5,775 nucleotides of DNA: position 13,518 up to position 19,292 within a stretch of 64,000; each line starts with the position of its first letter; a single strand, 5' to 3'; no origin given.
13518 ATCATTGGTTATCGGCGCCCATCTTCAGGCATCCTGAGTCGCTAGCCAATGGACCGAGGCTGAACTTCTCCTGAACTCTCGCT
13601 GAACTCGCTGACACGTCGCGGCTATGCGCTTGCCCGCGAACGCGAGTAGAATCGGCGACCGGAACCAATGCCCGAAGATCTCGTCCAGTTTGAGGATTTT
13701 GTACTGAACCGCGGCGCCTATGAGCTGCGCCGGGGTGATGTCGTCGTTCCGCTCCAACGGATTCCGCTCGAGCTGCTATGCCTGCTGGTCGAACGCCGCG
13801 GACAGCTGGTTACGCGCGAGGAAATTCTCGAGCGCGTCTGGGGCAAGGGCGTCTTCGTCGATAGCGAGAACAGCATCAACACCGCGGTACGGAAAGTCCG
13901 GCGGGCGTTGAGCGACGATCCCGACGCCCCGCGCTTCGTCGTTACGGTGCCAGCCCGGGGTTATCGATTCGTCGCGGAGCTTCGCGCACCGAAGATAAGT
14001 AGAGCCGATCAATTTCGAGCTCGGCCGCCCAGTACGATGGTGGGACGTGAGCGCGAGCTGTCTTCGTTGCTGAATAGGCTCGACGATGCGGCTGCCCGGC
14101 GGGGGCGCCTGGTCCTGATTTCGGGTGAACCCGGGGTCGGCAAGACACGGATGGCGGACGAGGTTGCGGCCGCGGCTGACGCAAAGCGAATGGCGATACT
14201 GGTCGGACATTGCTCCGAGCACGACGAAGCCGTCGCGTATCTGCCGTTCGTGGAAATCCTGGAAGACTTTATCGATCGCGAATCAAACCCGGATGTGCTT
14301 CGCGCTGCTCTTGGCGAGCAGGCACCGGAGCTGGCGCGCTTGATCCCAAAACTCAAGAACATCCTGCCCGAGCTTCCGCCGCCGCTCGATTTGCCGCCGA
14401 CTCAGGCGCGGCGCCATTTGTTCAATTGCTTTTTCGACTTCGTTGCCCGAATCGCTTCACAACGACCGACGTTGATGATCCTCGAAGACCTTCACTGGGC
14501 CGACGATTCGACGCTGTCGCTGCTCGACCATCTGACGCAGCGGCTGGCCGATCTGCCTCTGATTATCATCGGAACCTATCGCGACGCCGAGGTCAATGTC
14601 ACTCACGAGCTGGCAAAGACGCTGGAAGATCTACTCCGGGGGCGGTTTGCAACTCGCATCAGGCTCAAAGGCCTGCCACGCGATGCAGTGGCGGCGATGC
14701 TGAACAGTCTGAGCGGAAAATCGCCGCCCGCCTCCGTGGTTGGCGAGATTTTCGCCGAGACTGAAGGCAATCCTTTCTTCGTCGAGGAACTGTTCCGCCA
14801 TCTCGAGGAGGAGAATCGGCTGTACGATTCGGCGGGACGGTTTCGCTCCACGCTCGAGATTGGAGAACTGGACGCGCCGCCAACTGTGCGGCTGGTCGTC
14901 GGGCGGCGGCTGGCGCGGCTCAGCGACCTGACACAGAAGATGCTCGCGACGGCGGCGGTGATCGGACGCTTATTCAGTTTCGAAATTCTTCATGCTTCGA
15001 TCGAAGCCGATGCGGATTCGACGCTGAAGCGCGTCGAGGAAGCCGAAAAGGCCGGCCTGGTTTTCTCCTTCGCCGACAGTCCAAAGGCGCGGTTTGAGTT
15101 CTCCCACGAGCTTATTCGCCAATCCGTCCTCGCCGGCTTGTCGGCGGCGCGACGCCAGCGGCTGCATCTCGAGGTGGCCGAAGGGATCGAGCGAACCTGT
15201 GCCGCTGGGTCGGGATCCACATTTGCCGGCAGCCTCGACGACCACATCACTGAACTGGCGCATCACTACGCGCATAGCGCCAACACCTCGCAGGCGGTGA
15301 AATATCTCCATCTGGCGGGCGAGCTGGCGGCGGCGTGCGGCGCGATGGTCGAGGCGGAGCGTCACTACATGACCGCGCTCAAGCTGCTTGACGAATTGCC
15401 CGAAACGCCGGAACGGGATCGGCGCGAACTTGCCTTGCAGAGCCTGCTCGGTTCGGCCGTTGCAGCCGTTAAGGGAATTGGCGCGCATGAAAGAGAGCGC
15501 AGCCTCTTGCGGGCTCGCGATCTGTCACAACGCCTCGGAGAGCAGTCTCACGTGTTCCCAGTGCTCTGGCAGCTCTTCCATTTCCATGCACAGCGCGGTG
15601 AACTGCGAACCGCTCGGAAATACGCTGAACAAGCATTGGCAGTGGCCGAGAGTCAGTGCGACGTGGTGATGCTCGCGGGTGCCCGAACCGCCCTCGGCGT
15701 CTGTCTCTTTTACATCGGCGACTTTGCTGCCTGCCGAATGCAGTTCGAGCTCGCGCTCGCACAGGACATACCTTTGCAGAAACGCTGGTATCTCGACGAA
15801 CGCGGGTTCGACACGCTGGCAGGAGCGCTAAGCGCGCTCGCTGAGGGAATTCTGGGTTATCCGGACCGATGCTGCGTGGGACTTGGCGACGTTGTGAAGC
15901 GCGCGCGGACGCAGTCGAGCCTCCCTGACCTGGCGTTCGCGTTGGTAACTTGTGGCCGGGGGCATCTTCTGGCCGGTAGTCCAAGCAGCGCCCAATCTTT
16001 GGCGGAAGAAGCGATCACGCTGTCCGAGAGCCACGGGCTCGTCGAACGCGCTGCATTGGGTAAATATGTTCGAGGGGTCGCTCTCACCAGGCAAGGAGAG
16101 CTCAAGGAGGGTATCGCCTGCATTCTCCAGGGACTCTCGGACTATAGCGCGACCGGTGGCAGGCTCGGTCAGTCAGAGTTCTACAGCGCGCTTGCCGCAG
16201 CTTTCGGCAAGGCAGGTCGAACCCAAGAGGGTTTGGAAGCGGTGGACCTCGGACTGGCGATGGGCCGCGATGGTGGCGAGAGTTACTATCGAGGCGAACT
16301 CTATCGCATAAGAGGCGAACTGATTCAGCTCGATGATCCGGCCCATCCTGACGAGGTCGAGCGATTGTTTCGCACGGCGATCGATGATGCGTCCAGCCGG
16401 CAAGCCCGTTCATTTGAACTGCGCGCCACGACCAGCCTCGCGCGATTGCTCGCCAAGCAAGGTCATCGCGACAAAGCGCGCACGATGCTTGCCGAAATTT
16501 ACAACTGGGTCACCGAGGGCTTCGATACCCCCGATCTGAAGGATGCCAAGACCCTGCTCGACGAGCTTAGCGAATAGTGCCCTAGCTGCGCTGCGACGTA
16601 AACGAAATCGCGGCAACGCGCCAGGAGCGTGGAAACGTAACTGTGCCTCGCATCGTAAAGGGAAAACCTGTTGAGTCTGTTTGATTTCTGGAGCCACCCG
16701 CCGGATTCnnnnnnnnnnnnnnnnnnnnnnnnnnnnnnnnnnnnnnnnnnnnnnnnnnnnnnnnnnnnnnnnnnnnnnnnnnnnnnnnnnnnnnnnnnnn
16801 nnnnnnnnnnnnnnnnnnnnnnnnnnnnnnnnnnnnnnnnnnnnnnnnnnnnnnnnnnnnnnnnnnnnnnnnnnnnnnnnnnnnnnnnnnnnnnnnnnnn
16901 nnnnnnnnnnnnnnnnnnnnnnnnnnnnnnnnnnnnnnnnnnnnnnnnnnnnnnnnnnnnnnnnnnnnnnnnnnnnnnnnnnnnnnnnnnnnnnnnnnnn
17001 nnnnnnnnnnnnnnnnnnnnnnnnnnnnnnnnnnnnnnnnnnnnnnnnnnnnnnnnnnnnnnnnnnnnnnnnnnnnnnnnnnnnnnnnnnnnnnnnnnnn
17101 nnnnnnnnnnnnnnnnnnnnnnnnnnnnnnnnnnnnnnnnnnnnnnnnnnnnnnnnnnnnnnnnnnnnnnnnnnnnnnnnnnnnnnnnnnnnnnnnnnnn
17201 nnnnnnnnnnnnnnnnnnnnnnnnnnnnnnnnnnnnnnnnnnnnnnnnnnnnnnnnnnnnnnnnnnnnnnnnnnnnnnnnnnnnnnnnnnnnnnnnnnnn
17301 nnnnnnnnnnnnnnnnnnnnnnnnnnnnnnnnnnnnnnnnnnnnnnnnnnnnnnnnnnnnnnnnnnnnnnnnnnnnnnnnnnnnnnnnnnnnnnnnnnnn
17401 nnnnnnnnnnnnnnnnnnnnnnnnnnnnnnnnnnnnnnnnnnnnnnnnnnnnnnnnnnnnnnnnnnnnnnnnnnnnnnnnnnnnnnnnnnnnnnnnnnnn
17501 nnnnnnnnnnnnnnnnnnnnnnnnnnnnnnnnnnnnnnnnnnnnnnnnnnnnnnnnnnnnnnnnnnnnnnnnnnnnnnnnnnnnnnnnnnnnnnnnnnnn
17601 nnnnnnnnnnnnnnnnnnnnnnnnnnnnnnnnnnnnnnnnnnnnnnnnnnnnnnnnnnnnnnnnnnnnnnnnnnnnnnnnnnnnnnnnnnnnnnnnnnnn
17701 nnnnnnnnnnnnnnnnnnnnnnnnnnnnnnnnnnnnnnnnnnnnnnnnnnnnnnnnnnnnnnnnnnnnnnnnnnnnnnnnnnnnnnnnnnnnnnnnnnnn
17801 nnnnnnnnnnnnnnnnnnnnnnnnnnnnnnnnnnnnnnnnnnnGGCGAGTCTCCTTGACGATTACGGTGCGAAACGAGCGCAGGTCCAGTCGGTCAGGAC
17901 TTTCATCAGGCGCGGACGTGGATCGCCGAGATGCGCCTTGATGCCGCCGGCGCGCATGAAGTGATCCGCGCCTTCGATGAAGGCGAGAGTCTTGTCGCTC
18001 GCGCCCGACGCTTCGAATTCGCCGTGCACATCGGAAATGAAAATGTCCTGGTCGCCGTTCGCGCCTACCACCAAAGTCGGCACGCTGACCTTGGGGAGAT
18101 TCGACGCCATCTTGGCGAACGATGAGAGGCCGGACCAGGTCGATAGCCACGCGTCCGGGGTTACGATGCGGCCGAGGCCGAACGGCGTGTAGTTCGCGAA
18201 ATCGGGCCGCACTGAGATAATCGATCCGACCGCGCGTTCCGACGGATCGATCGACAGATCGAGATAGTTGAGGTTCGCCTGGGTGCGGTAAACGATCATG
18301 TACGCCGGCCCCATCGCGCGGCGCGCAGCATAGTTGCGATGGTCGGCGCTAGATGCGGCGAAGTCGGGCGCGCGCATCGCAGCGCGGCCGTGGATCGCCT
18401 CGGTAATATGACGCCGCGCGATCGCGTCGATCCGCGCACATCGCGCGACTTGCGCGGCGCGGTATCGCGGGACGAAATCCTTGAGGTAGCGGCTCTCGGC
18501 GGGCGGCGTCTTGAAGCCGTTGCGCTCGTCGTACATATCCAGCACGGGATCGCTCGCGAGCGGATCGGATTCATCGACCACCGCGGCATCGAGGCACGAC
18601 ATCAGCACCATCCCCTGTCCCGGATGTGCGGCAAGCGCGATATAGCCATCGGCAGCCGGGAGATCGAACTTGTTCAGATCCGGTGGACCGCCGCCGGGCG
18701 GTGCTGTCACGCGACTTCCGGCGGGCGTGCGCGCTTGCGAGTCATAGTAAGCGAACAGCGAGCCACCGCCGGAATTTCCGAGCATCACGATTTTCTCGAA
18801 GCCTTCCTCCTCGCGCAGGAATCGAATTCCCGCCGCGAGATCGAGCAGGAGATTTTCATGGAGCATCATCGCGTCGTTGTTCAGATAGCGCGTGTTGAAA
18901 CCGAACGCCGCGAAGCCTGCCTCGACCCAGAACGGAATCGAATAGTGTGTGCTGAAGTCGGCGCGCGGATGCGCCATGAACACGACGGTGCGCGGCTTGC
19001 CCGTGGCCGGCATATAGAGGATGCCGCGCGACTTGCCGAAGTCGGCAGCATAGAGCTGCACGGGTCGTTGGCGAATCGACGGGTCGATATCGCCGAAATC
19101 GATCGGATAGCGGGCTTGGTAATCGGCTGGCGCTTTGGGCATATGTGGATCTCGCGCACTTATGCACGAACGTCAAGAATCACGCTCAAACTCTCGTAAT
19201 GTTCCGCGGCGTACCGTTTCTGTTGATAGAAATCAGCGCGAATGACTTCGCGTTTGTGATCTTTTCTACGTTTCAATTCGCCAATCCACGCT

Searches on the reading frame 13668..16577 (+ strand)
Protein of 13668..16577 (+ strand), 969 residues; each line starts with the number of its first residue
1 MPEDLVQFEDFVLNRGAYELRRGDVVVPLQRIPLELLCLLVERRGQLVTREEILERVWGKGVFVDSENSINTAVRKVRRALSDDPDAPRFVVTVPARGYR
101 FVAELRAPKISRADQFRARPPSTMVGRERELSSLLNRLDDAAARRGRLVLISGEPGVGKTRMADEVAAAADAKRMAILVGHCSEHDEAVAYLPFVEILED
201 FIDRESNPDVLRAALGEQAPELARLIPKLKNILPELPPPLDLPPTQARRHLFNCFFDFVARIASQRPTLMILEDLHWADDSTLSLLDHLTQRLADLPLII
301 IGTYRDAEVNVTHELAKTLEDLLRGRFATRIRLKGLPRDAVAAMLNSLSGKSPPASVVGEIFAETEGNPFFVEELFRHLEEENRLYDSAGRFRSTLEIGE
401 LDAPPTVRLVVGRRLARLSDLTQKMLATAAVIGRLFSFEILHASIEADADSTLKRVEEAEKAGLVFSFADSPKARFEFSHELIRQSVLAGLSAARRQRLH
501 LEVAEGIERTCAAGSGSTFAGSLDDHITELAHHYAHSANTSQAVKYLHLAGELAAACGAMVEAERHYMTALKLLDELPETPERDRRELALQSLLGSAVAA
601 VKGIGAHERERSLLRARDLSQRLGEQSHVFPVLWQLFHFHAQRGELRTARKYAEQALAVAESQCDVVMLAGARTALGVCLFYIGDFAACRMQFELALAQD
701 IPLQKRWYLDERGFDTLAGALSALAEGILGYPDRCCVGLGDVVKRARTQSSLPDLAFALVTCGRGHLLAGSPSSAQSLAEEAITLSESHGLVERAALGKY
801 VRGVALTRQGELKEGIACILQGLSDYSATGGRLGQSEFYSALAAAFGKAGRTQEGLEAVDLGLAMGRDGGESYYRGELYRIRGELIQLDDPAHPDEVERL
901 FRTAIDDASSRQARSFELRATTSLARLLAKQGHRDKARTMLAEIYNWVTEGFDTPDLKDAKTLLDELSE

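Call 5: search_protein_families(library=pfam, proteins=[window:13668-16577:+])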
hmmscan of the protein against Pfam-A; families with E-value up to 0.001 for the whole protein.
window:13668-16577:+ (969 aa): 7 families
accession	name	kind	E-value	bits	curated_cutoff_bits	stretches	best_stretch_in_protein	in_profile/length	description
PF13191.12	AAA_16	-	2.3e-30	106.7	32.6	1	124-301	2-167/167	AAA ATPase domain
PF00486.34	Trans_reg_C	-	1.4e-17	64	26.2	1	27-101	4-77/77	Transcriptional regulatory protein, C terminal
PF13424.12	TPR_12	-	4e-09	37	30.1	1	638-698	11-73/77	Tetratricopeptide repeat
PF13401.12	AAA_22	-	9.3e-07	29.7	27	1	145-304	4-124/130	AAA domain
PF13428.12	TPR_14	-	0.00039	21.3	23.5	0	632-660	3-31/44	Tetratricopeptide repeat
PF20720.3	nSTAND3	-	0.00064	19.9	27.2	0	146-177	17-48/155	Novel STAND NTPase 3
PF10923.14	BrxC_BrxD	-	0.00068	19.1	22.2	0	124-181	27-84/414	BREX system ATP-binding protein BrxC/D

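Call 34: search_solved_structures(query=window:13668-16577:+, max_evalue=0.01)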
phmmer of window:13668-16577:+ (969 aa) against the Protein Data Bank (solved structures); distinct sequences matched with E-value up to 0.01: 50.
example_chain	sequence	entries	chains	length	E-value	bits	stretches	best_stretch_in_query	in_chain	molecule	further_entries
2naz_A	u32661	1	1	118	2.7e-11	45.4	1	6-105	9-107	Transcriptional regulatory protein RstA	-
3zq7_A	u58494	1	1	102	7e-11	44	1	2-102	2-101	KDP OPERON TRANSCRIPTIONAL REGULATORY PROTEIN KDPE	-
2zxj_A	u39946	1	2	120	1.2e-10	43.3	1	6-100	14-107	Transcriptional regulatory protein walR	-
4kfc_A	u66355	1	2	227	2.9e-10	42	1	2-102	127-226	KDP operon transcriptional regulatory protein KdpE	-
4ixa_A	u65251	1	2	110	4.6e-10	41.3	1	6-102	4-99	Response regulator SaeR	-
4kny_A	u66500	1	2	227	5.4e-10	41.1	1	2-102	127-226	KDP operon transcriptional regulatory protein KdpE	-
6lgq_D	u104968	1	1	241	6.3e-10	40.9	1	2-102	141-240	DNA-binding response regulator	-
2d1v_A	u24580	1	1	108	6.9e-10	40.7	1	10-100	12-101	Transcriptional regulatory protein yycF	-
1p2f_A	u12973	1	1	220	1.2e-09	39.9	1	26-103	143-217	Response Regulator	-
6cqg_A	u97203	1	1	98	4.2e-09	38.1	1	7-99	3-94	DNA-binding response regulator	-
2hwv_A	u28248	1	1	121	4.3e-09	38.1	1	10-100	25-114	DNA-binding response regulator VicR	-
5za3_A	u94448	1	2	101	1e-08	36.9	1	17-100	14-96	DNA-binding response regulator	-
8b4b_W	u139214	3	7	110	1.7e-08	36.2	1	26-106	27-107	Cholera toxin transcriptional activator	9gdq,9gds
8b4c_D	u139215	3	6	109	1.8e-08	36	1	26-105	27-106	Cholera toxin transcriptional activator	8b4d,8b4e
7nmb_A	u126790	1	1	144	2.2e-08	35.7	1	26-107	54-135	Cholera toxin transcriptional activator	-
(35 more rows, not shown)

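Call 36: search_protein_families(library=ncbifam, proteins=[window:13668-16577:+], max_evalue=0.01)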
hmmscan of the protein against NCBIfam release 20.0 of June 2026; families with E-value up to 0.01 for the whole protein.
window:13668-16577:+ (969 aa): 37 families (the best 25 are shown)
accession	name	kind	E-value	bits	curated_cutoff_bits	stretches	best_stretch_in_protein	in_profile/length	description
TIGR03903.1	TOMM_kin_cyc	equivalog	6.5e-84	282.6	705.75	1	122-926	481-1266/1267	TOMM system kinase/cyclase fusion protein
NF040689.1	MtrAB_MtrA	equivalog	4.7e-12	45.7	300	1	4-100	122-217/219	MtrAB system response regulator MtrA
NF053617.1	SARPRegAfsRStmc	equivalog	8.4e-12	43.9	1430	1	743-884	803-944/986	SARP-family global regulator AfsR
NF040534.1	resp_reg_YycF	equivalog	9e-12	44.7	340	1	6-99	133-225/231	response regulator YycF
NF033117.2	vanR_ACDEGLN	exception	7.2e-11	42.1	350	1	5-100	130-224/226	VanR-ABDEGLN family response regulator transcription factor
NF007820.0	PRK10529.1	equivalog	1.3e-10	41.1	325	1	2-102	125-224/225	two-component system response regulator KdpE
TIGR02154.1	PhoB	equivalog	3.5e-10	39.6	296.2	1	3-101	129-225/226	phosphate regulon transcriptional regulator PhoB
NF007540.1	PRK10153.1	equivalog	8.3e-10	38.1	400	1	1-113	1-112/516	lysine decarboxylation/transport transcriptional activator CadC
NF009037.0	PRK12370.1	equivalog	2e-09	36.4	589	1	8-102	16-106/553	HilA/EilA family virulence transcriptional regulator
NF045944.1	ResRegRpaBCyano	equivalog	4.5e-09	36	330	1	6-101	131-227/229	response regulator transcription factor RpaB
NF007005.1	PRK09468.1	equivalog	7.1e-09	35.4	331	1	3-104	134-234/237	osmolarity response regulator transcription factor OmpR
NF008567.0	PRK11517.1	equivalog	1.7e-08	34.1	353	1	19-104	138-221/223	response regulator transcription factor HprR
NF000401.1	vanR-A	exception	2.5e-08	33.6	500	1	12-100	140-228/231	vancomycin resistance response regulator transcription factor VanR-A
NF045914.1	RespRegNblR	equivalog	4.7e-08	32.9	300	1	4-99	130-223/228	response regulator transcription factor NblR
NF053854.1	RespRegPhoBBctds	equivalog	4e-07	29.6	270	1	6-84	133-210/225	two-component system response regulator PhoB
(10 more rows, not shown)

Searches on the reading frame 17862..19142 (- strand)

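Call 5: search_protein_families(library=pfam, proteins=[window:17862-19142:-])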
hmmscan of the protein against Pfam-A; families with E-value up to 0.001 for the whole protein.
window:17862-19142:- (426 aa): 1 family
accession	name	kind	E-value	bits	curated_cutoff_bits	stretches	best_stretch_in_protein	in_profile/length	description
PF12146.15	Hydrolase_4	-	0.00011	22.1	27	0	339-394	177-232/239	Serine aminopeptidase, S33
